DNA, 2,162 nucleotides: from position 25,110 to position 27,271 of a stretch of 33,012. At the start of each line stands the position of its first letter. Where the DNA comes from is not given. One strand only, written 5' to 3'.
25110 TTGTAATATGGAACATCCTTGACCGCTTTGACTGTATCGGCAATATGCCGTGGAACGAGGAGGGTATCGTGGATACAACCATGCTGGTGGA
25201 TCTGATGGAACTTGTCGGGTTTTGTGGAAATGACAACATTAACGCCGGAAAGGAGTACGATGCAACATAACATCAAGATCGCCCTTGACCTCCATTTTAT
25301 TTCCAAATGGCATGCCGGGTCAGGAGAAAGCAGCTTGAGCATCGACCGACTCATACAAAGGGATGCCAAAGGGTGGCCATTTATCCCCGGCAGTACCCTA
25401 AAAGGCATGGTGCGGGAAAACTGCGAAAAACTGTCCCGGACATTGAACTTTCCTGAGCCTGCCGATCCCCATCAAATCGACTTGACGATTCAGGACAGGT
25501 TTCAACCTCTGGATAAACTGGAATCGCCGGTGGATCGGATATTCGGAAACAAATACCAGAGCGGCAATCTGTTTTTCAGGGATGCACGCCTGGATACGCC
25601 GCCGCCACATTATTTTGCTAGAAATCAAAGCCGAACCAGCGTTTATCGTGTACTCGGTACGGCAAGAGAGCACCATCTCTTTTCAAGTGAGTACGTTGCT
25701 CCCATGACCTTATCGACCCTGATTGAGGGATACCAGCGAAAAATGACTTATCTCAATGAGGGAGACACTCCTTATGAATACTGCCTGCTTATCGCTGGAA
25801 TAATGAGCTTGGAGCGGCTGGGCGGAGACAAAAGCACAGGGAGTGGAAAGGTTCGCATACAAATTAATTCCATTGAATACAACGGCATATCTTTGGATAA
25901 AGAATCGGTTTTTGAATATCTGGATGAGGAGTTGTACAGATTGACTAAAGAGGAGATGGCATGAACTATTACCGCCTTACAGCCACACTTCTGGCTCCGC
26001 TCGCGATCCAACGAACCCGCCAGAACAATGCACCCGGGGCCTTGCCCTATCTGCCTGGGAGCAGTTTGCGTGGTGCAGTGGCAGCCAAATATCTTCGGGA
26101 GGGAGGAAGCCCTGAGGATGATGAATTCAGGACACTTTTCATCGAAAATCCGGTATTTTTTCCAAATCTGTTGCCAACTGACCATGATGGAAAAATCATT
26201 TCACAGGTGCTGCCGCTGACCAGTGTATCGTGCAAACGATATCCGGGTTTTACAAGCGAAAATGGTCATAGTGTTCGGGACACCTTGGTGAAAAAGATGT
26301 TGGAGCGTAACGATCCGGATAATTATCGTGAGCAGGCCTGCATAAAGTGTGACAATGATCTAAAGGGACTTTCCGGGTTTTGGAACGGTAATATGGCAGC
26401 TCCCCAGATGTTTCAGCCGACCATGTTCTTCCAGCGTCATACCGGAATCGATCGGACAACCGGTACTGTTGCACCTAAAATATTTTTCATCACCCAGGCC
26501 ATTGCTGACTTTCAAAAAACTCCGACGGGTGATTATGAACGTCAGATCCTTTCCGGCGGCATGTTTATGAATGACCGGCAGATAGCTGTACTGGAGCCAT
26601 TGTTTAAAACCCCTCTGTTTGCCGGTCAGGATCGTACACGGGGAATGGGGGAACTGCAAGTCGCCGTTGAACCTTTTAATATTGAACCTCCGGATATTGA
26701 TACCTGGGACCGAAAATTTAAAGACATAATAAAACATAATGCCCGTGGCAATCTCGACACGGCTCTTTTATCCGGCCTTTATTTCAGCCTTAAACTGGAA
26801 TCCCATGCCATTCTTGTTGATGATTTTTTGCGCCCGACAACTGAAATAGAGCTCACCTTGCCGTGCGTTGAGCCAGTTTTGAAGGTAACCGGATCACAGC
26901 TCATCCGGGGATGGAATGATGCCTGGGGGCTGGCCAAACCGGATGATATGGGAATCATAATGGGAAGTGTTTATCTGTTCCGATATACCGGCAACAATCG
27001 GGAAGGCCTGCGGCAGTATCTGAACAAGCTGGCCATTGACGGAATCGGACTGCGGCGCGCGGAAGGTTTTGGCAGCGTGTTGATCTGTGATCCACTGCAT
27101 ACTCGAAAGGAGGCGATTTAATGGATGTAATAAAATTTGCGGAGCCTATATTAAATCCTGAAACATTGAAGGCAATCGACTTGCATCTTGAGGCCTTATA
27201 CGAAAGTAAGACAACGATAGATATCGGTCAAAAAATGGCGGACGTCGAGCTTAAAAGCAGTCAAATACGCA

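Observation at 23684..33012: HD-less type III-D-like CRISPR effector operon whose only visible signalling output is a TIR-SAVED protein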

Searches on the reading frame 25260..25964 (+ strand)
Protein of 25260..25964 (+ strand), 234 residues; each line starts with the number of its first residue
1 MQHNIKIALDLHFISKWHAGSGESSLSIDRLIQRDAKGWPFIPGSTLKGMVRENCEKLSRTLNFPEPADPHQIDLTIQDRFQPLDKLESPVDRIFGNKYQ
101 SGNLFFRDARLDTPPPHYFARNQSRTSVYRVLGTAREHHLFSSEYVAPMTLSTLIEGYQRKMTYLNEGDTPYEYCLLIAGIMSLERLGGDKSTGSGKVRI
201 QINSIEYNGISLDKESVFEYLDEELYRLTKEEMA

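Call 6: search_protein_families(library=pfam, proteins=[window:25260-25964:+], max_evalue=0.1)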
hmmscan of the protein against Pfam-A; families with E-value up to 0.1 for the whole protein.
window:25260-25964:+ (234 aa): 1 family
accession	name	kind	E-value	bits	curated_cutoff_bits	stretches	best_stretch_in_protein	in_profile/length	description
PF03787.20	RAMPs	-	4.8e-18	66.8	22.1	1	11-198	2-188/189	RAMP superfamily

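Call 7: search_protein_families(library=ncbifam, proteins=[window:25260-25964:+], max_evalue=0.1)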
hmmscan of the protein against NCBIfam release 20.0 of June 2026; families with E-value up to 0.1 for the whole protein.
window:25260-25964:+ (234 aa): 8 families
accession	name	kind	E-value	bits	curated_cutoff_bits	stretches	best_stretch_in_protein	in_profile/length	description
TIGR02581.1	cas_cyan_RAMP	equivalog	2.6e-12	46.9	108.05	1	30-205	31-215/216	type III CRISPR-associated RAMP protein Csx7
TIGR02580.1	cas_RAMP_Cmr4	equivalog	3.3e-10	40.3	87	1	11-61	5-58/283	type III-B CRISPR module RAMP protein Cmr4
TIGR03986.1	TIGR03986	equivalog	5e-07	29.5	161.35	1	34-59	68-92/568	TIGR03986 family type III CRISPR-associated RAMP protein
TIGR01898.1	cas_TM1791_cmr6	equivalog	8.6e-07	29.3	51.1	1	20-109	12-102/195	type III-B CRISPR module RAMP protein Cmr6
TIGR02582.1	cas7_TM1809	equivalog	1.3e-06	28.5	90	1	4-200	3-203/203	type III-A CRISPR-associated RAMP protein Csm3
TIGR01899.1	cas_TM1807_csm5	equivalog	0.0008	19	38.3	1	25-53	97-123/364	type III-A CRISPR-associated RAMP protein Csm5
NF049957.1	Cas_III-I_gRAMP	exception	0.0075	14.2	800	0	41-114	564-619/1076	type III-I CRISPR-associated gRAMP effector Cas7-11i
NF041225.1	Cas_III-E_gRAMP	equivalog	0.021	12.2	700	0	186-217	1523-1554/1636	type III-E CRISPR-associated gRAMP effector Cas7-11e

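Call 8: search_protein_families(library=padloc, proteins=[window:25260-25964:+], max_evalue=0.1)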
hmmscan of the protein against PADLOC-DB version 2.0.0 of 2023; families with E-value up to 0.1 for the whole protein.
window:25260-25964:+ (234 aa): 44 families (the best 25 are shown)
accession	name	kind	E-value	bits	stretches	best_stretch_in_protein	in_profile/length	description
PDLC01442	Csm3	-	3.1e-24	84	1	2-223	5-202/208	"CAS-III-A,CAS-III-D; effector_G7"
PDLC02110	Cas7_IIId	-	2.8e-23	80.9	1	7-203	3-169/171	-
PDLC01296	Csm3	-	3.1e-16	57.9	1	5-205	4-191/192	"CAS-III-A,CAS-III-D; effector_G7"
PDLC01441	Cmr4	-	1.5e-14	52.4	1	12-111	8-81/245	"CAS-III-B,CAS-III-C; effector_G7"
PDLC01339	Csm3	-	1.1e-13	50.5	1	14-148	2-119/163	"CAS-III-A,CAS-III-D; effector_G7"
PDLC01017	Csm3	-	1.5e-13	49.1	1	20-208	24-224/257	Csm3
PDLC01015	Csm3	-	1.2e-12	47.3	1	14-196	2-178/178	Csm3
PDLC02113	Cas7_IIId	-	1.2e-12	45.7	1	9-207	4-196/207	-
PDLC01295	Cmr4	-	1.4e-11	43.2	1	11-96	5-63/256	"CAS-III-B,CAS-III-C; effector_G7"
PDLC01613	Csm3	-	4.2e-11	42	1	11-222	2-105/177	"CAS-III-A,CAS-III-D; effector_G7"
PDLC01585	Csm3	-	4.3e-11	40.7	1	9-62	6-59/206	"CAS-III-A,CAS-III-D; effector_G7"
PDLC01016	Csm3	-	5e-11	41.3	1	15-197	7-187/189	Csm3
PDLC00982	Cmr4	-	5.1e-11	40.8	1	11-58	5-54/281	Cmr4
PDLC00981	Cmr4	-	8.7e-11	40.3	1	11-61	5-58/283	CRISPR type III-B/RAMP module RAMP protein Cmr4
PDLC02107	Cas7_IIId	-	4.1e-10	37.2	1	18-57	19-58/426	-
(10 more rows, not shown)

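Call 57: search_solved_structures(query=window:25260-25964:+, max_evalue=0.01, show_alignments=1)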
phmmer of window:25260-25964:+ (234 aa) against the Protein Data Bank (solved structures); distinct sequences matched with E-value up to 0.01: 6.
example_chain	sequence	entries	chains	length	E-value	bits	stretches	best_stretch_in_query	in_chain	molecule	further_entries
8s9t_A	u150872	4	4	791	3.3e-09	40.1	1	11-61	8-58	Cas7-Cas5-Cas11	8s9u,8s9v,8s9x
8wfx_I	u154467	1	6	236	6.3e-05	26.1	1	13-114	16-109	CRISPR system Cms endoribonuclease Csm3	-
9zs2_E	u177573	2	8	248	0.00029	23.9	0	167-206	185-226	CRISPR system Cms endoribonuclease Csm3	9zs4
9x25_D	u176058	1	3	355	0.0024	21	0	8-58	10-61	CRISPR type III-associated protein domain-containing protein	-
3x1l_C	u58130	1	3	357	0.0024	20.9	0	8-58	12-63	Cmr4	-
8bmw_H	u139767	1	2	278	0.0098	18.9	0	23-64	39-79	CRISPR-associated Cas7 paralog (Type III-D)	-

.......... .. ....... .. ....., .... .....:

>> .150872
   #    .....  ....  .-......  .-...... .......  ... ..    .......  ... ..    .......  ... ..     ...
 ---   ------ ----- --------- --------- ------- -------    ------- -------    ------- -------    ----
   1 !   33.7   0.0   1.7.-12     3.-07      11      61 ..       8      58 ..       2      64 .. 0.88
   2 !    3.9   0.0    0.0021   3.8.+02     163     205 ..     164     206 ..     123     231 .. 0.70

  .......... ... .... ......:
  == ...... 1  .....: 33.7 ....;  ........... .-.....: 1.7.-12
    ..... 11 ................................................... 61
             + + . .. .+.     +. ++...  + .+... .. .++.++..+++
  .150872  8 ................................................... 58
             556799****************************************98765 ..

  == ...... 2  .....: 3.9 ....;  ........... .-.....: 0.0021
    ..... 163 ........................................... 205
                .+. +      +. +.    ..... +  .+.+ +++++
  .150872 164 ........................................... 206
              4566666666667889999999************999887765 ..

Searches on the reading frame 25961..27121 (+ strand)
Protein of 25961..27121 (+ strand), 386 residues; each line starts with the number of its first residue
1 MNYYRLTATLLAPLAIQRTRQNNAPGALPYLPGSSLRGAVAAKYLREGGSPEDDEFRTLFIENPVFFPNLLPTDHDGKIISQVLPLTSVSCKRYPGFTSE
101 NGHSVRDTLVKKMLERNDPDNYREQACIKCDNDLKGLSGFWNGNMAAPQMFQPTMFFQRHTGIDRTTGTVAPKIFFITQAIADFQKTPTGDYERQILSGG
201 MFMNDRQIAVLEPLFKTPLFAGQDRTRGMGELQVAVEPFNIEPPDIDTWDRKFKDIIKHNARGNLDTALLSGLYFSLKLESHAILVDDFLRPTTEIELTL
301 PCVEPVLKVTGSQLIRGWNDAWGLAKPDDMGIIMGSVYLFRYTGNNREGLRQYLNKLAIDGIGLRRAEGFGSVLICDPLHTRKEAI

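Call 6: search_protein_families(library=pfam, proteins=[window:25961-27121:+], max_evalue=0.1)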
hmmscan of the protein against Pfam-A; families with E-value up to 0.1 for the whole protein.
window:25961-27121:+ (386 aa): 1 family
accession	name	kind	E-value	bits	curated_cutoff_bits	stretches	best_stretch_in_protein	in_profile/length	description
PF03787.20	RAMPs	-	3.2e-09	38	22.1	1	9-232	3-188/189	RAMP superfamily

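Call 7: search_protein_families(library=ncbifam, proteins=[window:25961-27121:+], max_evalue=0.1)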
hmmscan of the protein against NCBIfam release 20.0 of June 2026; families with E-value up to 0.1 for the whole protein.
window:25961-27121:+ (386 aa): 1 family
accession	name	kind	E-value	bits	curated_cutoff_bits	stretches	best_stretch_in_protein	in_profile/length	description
TIGR02674.1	cas_cyan_RAMP_2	equivalog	1.6e-48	165.9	177.3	1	1-381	1-395/402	type III-D CRISPR-associated RAMP protein Csx10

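Call 8: search_protein_families(library=padloc, proteins=[window:25961-27121:+], max_evalue=0.1)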
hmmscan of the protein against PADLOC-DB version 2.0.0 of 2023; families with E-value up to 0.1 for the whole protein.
window:25961-27121:+ (386 aa): 14 families
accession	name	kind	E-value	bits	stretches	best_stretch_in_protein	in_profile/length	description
PDLC01024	Cas5_IIId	-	4.1e-49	165.9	1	1-381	1-395/402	"CRISPR-associated RAMP protein, Csx10 family"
PDLC01313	Cas5_IIId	-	1.8e-46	157.6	1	6-381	3-336/338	CAS-III-D; effector_G5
PDLC01420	Cas5_IIId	-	1.1e-42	144.9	1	6-382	3-339/343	CAS-III-D; effector_G5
PDLC01025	Cas5_IIId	-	4e-24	83.2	1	6-381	3-388/390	Csx10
PDLC02090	Cas5_IIId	-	2.3e-22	77.9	1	23-379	24-334/499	-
PDLC02091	Cas5_IIId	-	1.2e-13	48.5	2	10-92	223-307/709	-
PDLC01016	Csm3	-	1.4e-07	30.1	1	9-232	4-188/189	Csm3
PDLC01339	Csm3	-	6.5e-05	22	1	22-82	15-74/163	"CAS-III-A,CAS-III-D; effector_G7"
PDLC02089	Cas5_IIId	-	9.3e-05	19.2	1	27-75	242-294/679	-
PDLC02088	Cas5_IIId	-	0.00043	17.5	1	278-378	217-307/439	-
PDLC01613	Csm3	-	0.0005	19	1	9-87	3-59/177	"CAS-III-A,CAS-III-D; effector_G7"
PDLC00979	Cmr3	-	0.00094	16.7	1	2-76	2-81/287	Cmr3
PDLC01478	Cmr3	-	0.0013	16.5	1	1-72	1-73/258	"CAS-III-B,CAS-III-C; effector_G5"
PDLC01783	Cas6b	-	0.078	10.8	0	348-373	197-222/225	-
